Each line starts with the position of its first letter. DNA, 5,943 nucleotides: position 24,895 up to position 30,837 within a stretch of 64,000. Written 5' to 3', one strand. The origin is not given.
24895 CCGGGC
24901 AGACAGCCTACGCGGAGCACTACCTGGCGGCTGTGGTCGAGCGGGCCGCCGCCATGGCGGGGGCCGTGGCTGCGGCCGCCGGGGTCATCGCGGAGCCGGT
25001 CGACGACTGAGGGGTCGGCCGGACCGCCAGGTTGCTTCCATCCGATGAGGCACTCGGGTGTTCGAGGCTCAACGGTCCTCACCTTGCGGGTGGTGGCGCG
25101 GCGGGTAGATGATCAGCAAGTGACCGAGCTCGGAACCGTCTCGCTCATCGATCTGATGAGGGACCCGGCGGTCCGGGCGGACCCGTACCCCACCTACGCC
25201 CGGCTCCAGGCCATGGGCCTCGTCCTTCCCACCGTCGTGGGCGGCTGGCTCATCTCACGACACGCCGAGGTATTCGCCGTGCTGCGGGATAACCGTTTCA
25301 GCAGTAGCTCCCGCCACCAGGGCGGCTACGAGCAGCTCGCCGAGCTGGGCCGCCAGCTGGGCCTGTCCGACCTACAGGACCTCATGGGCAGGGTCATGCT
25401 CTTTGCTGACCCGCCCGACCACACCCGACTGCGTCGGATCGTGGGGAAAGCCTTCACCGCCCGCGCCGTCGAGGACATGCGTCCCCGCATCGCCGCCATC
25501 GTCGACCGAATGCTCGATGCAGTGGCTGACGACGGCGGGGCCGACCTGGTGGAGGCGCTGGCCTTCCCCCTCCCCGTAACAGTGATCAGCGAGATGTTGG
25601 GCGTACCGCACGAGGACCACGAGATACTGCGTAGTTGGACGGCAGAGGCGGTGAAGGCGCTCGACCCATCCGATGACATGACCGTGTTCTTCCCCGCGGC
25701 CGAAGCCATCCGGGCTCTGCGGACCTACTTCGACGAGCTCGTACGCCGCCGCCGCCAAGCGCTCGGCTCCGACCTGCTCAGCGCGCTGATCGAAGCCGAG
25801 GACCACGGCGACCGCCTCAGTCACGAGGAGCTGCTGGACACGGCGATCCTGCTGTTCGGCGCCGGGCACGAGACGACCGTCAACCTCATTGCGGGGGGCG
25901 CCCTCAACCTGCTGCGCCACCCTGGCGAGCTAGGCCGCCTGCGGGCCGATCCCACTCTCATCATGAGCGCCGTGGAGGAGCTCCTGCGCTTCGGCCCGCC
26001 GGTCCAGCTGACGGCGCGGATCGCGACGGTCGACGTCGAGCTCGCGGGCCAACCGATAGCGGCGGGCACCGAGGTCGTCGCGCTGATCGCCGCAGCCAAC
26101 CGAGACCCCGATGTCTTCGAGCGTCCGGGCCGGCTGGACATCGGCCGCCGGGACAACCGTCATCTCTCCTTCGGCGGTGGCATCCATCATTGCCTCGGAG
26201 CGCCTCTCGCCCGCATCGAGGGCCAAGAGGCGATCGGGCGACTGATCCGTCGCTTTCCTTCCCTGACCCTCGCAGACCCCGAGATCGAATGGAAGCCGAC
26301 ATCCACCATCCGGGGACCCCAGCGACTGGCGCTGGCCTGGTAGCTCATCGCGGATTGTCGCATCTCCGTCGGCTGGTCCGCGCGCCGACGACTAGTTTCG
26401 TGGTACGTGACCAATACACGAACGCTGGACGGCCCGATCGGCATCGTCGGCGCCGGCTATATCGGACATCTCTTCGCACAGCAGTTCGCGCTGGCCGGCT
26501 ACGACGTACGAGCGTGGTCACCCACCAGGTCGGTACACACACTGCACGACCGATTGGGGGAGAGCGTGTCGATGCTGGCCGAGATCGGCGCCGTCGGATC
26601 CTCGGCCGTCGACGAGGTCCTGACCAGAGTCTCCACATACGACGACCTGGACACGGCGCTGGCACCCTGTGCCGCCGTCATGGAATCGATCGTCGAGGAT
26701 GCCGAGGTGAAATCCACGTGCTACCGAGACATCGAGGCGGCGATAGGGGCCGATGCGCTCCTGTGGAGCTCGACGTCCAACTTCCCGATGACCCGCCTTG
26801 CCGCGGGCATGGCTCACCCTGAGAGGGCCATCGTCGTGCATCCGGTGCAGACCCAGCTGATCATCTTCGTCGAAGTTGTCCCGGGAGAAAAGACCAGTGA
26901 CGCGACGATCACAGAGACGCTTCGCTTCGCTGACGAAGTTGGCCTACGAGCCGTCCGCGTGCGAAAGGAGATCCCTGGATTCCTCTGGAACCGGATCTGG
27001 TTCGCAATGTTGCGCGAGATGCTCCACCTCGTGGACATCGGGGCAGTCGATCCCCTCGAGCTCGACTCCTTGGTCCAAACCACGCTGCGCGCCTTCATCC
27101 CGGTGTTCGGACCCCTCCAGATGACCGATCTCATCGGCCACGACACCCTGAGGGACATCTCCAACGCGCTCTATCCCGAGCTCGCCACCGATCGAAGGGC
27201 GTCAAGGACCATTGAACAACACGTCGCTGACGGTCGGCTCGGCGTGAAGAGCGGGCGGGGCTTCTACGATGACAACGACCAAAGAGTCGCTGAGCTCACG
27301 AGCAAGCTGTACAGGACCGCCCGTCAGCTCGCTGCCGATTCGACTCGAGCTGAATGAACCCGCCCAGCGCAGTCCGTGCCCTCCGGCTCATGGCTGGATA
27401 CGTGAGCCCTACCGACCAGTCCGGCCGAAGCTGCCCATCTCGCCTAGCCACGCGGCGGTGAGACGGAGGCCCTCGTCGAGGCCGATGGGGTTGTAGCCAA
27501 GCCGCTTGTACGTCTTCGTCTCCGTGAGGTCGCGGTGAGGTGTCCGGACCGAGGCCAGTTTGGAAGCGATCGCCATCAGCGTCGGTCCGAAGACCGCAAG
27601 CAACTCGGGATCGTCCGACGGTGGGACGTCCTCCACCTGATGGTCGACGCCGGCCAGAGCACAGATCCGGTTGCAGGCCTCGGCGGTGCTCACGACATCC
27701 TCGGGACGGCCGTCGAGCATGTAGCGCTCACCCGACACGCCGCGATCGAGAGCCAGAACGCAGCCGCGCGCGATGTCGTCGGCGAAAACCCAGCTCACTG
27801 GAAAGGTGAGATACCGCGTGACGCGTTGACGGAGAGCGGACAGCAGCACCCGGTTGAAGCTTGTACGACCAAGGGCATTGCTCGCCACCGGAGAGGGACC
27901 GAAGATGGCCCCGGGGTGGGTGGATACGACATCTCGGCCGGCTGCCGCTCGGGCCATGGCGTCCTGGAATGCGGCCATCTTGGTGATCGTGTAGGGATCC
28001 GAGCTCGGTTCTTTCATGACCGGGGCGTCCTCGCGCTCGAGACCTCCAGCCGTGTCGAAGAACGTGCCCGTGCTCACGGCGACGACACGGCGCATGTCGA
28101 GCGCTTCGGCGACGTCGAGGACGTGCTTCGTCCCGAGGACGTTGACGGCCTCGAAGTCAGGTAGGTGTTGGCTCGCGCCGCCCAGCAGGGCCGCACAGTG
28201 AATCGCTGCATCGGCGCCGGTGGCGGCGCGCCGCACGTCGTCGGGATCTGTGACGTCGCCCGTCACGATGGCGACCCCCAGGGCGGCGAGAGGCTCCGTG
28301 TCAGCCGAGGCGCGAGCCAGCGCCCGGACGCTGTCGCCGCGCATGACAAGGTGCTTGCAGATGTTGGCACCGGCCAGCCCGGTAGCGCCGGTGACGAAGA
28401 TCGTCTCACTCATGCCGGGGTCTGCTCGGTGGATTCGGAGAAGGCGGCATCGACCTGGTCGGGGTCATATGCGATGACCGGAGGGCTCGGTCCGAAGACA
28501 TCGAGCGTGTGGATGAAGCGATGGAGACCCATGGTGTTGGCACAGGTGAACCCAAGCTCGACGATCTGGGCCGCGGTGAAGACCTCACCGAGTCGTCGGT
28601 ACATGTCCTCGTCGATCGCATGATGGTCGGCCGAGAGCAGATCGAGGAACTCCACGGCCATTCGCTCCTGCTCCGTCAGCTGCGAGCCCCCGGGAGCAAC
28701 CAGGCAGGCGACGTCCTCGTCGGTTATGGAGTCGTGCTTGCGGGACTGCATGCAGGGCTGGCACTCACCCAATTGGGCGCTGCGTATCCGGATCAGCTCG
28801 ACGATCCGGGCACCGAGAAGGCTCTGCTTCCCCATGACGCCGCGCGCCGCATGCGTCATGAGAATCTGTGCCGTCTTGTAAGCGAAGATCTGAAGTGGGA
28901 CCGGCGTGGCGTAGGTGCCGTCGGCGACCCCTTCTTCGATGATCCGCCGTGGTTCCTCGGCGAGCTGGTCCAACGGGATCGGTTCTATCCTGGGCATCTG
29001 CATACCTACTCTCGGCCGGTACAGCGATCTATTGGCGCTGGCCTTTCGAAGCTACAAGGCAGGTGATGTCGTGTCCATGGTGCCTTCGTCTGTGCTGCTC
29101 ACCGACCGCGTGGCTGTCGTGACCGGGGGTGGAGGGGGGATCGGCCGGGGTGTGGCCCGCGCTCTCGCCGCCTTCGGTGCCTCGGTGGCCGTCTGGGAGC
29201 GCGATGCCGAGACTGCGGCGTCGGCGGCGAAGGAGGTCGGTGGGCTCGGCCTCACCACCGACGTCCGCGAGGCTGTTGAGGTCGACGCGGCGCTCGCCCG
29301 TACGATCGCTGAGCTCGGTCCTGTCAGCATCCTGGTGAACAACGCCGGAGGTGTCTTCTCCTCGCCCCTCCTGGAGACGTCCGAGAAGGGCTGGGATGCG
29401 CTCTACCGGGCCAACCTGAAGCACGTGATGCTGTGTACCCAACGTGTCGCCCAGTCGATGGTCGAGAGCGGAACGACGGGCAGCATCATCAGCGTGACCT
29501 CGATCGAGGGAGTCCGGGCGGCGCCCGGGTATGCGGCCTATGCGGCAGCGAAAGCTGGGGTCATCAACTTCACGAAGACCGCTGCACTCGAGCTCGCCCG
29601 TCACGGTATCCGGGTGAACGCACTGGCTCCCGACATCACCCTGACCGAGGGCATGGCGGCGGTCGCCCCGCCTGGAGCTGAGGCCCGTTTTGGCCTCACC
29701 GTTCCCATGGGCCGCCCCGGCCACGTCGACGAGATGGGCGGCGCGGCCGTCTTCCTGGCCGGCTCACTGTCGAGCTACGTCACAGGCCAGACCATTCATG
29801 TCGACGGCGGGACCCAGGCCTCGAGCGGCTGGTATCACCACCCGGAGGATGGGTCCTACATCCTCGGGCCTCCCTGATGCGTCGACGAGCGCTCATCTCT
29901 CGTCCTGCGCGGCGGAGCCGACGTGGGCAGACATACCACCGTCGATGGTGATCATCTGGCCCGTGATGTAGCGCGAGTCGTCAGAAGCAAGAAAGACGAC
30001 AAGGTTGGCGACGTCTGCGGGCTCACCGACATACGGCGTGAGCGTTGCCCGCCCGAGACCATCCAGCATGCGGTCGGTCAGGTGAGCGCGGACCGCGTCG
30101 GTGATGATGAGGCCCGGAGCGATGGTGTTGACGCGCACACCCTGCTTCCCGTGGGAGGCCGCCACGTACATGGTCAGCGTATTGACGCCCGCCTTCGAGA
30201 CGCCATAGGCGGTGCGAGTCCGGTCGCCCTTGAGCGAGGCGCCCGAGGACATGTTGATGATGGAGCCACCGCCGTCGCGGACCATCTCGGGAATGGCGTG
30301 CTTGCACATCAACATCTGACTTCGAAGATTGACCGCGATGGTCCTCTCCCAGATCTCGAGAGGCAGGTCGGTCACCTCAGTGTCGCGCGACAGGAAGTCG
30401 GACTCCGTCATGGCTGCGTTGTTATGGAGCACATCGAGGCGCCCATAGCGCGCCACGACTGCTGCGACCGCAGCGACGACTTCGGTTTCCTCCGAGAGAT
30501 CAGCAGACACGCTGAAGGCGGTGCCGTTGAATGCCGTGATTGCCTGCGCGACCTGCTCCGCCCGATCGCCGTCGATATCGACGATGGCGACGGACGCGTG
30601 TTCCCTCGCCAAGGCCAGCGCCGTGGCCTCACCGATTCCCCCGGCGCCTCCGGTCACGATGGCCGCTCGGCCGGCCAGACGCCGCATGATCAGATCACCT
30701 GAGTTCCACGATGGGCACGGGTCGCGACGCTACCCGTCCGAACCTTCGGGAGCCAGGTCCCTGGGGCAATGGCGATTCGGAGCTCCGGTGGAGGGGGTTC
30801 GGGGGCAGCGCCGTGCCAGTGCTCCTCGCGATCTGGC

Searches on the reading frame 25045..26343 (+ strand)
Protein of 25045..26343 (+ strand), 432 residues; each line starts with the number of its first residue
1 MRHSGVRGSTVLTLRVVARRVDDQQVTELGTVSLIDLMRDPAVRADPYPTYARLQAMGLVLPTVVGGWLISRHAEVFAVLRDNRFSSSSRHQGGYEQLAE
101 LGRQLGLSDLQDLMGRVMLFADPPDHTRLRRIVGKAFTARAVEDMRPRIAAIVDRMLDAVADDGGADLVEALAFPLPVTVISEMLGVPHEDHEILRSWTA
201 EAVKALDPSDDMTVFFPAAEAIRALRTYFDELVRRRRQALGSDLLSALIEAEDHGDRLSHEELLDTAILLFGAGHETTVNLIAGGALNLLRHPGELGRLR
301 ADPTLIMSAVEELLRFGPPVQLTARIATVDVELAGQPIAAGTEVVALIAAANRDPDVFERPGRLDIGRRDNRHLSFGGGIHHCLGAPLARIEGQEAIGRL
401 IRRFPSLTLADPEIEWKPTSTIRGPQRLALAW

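Call 38: search_protein_families(library=pfam, proteins=[window:25045-26343:+], max_evalue=0.00001)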
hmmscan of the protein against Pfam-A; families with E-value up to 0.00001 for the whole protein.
window:25045-26343:+ (432 aa): 1 family
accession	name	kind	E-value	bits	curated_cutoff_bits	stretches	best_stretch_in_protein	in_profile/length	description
PF00067.27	p450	-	3.9e-31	108.8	22.8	1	114-407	83-435/462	Cytochrome P450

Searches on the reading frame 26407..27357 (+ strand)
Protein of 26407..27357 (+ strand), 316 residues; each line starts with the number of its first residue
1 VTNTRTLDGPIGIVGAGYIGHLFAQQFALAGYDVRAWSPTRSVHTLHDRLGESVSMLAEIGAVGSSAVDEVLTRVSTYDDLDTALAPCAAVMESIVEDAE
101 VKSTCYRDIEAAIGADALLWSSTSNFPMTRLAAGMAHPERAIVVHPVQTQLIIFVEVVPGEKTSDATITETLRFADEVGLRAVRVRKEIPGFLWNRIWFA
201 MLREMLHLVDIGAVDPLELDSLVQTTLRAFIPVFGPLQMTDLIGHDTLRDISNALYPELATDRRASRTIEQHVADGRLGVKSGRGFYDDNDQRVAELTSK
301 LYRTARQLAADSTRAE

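Call 38: search_protein_families(library=pfam, proteins=[window:26407-27357:+], max_evalue=0.00001)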
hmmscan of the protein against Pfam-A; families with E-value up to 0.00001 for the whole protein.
window:26407-27357:+ (316 aa): 2 families
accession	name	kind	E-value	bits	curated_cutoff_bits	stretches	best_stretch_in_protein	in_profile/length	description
PF02737.24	3HCDH_N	-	4.2e-37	128.2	22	1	11-188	2-179/180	3-hydroxyacyl-CoA dehydrogenase, NAD binding domain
PF00725.27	3HCDH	-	3.7e-17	63.1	22.1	1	191-288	1-96/97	3-hydroxyacyl-CoA dehydrogenase, C-terminal domain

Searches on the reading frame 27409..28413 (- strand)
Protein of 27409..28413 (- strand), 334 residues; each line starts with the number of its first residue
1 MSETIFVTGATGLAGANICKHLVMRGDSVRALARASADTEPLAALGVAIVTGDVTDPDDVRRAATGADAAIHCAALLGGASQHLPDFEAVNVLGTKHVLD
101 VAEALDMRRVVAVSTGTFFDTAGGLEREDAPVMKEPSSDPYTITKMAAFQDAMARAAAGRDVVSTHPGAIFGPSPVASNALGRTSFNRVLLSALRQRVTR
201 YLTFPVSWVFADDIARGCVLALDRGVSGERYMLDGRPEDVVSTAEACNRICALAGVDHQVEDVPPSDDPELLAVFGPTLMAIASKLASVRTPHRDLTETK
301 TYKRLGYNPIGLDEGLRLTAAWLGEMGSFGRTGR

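Call 38: search_protein_families(library=pfam, proteins=[window:27409-28413:-], max_evalue=0.00001)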
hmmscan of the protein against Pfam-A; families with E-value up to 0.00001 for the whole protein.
window:27409-28413:- (334 aa): 8 families
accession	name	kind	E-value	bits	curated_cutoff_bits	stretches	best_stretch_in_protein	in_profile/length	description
PF01370.27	Epimerase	-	1.1e-29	104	20.9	1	5-231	1-237/240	NAD dependent epimerase/dehydratase family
PF13460.12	NAD_binding_10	-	2e-16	60.8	27.2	1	9-125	1-109/184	NAD(P)H-binding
PF01073.25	3Beta_HSD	-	2.1e-15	56.9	22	1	7-221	2-228/280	3-beta hydroxysteroid dehydrogenase/isomerase family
PF07993.18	NAD_binding_4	-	1e-12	48.2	20.1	1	7-200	1-236/258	Male sterility protein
PF16363.11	GDP_Man_Dehyd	-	5.1e-10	39.7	27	1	6-236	1-251/332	GDP-mannose 4,6 dehydratase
PF05368.20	NmrA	-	6.6e-10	39.5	27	1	2-75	2-78/298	NmrA-like family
PF02719.21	Polysacc_synt_2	-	7e-07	29.2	20.2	1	5-115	1-128/293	Polysaccharide biosynthesis protein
PF04321.23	RmlD_sub_bind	-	1.6e-06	27.9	27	1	4-122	2-108/287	RmlD substrate binding domain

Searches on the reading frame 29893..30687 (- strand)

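Call 38: search_protein_families(library=pfam, proteins=[window:29893-30687:-], max_evalue=0.00001)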
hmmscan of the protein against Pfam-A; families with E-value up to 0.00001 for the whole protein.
window:29893-30687:- (264 aa): 4 families
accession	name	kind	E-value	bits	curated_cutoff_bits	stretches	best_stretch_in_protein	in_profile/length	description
PF13561.12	adh_short_C2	-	1.1e-62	212.2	27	1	15-253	3-236/236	Enoyl-(Acyl carrier protein) reductase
PF00106.31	adh_short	-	4e-51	173.7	26.6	1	8-201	2-189/195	short chain dehydrogenase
PF23441.1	SDR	-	4e-07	30.1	27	1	3-252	4-255/258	SDR-like rossmann domain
PF08659.16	KR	-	4.8e-06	27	22.6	0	10-184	4-171/180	KR domain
